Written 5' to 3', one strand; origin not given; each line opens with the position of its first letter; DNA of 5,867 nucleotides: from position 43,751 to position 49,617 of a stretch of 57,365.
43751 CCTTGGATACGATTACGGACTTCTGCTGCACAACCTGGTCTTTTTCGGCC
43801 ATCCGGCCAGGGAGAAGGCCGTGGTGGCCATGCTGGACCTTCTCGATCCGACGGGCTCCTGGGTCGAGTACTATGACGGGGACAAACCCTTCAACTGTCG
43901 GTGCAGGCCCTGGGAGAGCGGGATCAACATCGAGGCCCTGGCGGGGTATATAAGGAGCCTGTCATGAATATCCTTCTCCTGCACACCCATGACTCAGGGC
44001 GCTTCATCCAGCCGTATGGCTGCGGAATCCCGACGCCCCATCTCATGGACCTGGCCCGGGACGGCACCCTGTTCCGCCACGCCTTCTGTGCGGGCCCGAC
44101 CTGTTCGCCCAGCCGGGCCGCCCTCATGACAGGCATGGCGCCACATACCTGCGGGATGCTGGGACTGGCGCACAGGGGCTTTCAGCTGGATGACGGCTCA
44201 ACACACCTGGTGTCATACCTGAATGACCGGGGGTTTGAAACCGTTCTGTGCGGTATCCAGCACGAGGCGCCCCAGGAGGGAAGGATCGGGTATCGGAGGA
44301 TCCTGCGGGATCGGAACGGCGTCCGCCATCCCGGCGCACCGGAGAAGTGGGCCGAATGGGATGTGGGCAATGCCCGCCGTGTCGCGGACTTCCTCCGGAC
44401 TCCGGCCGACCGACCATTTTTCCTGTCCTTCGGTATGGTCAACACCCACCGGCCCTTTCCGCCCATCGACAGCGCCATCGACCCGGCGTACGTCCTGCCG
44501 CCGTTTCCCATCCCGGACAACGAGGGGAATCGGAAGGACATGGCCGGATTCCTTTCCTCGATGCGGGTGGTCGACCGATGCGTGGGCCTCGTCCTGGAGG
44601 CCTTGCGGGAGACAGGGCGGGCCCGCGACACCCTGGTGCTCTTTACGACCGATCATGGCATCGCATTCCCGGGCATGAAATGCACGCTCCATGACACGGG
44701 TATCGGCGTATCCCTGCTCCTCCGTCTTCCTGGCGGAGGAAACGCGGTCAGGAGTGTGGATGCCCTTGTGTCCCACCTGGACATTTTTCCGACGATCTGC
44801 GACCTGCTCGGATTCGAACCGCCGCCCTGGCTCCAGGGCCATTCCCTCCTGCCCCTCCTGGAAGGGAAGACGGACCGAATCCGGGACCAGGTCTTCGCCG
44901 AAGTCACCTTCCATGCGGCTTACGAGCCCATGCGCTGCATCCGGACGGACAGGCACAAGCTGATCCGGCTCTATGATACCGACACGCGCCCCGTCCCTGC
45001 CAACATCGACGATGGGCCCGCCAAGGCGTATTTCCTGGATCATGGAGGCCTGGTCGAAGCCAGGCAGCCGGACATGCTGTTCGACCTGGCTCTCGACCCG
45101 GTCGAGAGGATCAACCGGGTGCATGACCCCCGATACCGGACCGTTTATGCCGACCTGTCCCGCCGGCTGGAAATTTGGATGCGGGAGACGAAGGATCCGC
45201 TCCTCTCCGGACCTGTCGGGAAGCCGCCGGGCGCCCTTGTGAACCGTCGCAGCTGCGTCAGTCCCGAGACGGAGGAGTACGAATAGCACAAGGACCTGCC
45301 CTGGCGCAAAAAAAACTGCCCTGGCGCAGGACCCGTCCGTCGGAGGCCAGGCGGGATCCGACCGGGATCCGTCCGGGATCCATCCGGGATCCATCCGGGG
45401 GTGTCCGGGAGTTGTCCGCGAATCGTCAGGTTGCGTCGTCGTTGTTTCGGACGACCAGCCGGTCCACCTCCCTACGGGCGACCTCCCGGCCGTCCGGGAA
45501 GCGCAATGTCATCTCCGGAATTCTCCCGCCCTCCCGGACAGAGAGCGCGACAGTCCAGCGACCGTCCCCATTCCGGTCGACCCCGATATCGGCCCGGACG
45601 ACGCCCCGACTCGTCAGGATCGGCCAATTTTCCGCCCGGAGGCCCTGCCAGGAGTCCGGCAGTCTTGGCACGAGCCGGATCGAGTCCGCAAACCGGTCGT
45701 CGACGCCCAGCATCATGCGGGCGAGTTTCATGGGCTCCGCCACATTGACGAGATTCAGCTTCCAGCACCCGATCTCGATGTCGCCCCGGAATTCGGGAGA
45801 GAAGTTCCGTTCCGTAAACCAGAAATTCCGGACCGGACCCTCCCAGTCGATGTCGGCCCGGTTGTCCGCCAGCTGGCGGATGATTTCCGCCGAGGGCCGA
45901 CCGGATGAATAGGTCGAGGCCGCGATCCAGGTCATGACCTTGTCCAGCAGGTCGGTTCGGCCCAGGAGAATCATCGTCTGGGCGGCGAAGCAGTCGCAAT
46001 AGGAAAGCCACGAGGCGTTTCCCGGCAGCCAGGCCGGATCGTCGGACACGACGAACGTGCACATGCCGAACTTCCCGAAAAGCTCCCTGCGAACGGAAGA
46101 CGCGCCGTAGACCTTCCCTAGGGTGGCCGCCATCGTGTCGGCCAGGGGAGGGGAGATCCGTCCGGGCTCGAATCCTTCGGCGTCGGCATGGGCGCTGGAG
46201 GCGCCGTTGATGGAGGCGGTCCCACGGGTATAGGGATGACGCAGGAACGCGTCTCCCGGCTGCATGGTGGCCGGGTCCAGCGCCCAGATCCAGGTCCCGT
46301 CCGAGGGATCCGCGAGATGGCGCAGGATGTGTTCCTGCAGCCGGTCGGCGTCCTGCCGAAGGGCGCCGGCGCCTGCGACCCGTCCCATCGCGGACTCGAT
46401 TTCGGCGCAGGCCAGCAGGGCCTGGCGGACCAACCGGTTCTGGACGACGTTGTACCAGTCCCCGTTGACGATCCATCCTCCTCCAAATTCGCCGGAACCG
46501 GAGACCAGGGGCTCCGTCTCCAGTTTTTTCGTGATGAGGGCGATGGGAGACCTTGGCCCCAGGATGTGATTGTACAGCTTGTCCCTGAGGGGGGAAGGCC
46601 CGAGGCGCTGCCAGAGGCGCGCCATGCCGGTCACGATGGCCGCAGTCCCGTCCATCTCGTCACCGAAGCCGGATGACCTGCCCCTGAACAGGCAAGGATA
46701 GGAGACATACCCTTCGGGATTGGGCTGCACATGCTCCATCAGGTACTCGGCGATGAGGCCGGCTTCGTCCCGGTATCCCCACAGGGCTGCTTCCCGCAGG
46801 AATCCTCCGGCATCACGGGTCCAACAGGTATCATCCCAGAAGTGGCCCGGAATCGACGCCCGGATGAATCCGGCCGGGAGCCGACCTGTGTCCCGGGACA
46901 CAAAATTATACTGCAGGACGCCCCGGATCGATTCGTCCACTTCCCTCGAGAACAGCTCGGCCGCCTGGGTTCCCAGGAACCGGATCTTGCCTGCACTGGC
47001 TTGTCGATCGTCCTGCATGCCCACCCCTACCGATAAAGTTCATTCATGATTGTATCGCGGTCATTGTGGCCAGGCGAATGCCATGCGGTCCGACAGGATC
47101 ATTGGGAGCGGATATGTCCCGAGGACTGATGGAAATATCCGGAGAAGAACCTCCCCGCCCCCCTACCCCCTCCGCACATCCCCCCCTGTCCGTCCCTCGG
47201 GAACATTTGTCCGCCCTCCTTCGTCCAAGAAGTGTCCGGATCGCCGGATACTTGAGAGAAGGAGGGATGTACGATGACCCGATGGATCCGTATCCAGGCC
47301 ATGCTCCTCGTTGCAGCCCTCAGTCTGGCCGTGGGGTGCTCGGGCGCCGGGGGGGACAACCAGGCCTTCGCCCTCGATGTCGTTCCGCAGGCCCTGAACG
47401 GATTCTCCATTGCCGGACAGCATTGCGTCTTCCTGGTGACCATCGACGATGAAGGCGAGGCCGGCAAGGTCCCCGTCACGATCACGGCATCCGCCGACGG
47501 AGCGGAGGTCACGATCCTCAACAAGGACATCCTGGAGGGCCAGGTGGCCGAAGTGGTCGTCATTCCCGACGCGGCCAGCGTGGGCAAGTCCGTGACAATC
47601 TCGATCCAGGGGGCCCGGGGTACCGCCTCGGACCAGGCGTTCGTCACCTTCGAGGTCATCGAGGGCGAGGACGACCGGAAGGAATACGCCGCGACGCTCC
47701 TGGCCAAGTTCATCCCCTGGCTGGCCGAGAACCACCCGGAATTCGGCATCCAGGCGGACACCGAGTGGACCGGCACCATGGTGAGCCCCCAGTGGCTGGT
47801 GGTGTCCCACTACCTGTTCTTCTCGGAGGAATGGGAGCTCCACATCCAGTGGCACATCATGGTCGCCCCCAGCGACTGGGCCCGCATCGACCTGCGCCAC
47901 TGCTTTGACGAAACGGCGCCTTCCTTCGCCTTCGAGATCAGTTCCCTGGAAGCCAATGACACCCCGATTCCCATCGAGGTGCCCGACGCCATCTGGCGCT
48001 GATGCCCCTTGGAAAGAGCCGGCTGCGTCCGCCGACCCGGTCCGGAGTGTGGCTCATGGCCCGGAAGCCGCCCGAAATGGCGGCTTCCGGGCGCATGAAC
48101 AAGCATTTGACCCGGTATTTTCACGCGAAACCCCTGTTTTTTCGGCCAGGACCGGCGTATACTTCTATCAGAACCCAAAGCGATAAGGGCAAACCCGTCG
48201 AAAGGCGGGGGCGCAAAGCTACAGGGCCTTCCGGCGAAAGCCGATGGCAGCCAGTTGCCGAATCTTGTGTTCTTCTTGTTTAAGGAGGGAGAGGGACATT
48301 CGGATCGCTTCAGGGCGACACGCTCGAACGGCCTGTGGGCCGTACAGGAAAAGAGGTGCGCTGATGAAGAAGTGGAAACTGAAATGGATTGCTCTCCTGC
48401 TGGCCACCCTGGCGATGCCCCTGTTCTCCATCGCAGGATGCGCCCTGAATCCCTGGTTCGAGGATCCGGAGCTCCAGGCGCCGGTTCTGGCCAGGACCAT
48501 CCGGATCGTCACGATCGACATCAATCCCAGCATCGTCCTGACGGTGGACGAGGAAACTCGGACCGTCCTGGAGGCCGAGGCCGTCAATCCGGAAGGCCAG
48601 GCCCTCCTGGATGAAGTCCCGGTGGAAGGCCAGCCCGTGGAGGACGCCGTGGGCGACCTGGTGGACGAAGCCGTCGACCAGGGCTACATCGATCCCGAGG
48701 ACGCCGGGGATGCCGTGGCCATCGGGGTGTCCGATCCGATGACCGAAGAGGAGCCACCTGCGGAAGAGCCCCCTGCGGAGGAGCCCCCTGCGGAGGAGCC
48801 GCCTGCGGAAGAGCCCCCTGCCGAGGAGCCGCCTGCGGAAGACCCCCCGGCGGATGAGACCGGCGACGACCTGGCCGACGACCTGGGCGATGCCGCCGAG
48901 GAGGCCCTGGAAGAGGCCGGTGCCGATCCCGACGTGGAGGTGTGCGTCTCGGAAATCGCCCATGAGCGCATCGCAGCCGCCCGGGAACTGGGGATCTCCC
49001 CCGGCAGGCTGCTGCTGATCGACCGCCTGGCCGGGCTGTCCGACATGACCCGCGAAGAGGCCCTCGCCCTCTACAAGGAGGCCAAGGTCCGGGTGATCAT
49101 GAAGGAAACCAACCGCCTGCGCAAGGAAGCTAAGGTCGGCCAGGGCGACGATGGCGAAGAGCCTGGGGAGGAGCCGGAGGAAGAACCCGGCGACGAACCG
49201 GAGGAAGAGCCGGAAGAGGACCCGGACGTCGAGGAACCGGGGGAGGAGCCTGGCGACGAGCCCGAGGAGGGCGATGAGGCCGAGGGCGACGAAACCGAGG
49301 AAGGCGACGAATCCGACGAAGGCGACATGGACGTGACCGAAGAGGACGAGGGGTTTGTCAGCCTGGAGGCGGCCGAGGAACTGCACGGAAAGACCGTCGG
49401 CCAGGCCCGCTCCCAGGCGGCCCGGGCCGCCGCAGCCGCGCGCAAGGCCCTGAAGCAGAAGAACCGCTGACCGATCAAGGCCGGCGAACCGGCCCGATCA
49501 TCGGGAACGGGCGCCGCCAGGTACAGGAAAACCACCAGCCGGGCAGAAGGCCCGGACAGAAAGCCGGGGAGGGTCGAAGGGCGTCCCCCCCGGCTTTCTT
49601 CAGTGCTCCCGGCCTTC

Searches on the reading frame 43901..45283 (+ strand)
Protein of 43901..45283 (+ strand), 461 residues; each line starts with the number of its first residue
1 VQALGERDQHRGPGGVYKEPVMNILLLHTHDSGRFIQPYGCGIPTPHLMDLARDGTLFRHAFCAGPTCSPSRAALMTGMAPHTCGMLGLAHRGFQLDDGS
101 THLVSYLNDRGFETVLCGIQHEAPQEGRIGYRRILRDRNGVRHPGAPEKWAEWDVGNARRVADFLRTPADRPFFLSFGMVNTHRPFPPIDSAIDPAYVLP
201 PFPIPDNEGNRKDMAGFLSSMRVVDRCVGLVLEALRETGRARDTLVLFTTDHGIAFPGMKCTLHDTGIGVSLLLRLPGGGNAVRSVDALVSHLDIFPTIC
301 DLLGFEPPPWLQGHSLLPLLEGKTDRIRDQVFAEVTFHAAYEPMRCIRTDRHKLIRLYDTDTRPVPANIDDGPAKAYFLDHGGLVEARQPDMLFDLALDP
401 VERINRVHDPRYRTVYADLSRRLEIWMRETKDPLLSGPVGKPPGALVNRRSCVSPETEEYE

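Call 78: search_protein_families(library=pfam, max_evalue=0.01, proteins=[window:43901-45283:+])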
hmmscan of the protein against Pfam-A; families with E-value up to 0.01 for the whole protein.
window:43901-45283:+ (461 aa): 4 families
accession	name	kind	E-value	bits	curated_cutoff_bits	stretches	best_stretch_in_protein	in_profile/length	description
PF00884.28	Sulfatase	-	6.4e-34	118.1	25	1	38-304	18-300/301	Sulfatase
PF16347.10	SGSH_C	-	1.3e-16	61.5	29.3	1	262-360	10-112/154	N-sulphoglucosamine sulphohydrolase, C-terminal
PF01663.27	Phosphodiest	-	5.6e-07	29.9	23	1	195-255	160-222/342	Type I phosphodiesterase / nucleotide pyrophosphatase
PF01676.23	Metalloenzyme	-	0.0038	17.2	24.3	1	203-304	155-249/252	Metalloenzyme superfamily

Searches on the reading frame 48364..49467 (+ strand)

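Call 78: search_protein_families(library=pfam, max_evalue=0.01, proteins=[window:48364-49467:+])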
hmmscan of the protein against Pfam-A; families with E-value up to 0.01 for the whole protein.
window:48364-49467:+ (368 aa): 2 families
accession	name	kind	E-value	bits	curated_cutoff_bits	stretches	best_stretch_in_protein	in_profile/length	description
PF23750.1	RsgI_M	-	2.7e-22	80.2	25.3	1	48-128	3-80/133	Anti-sigma factor RsgI-like central domain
PF02095.21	Extensin_1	-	0.0021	18.3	105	1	129-163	7-41/171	Extensin-like protein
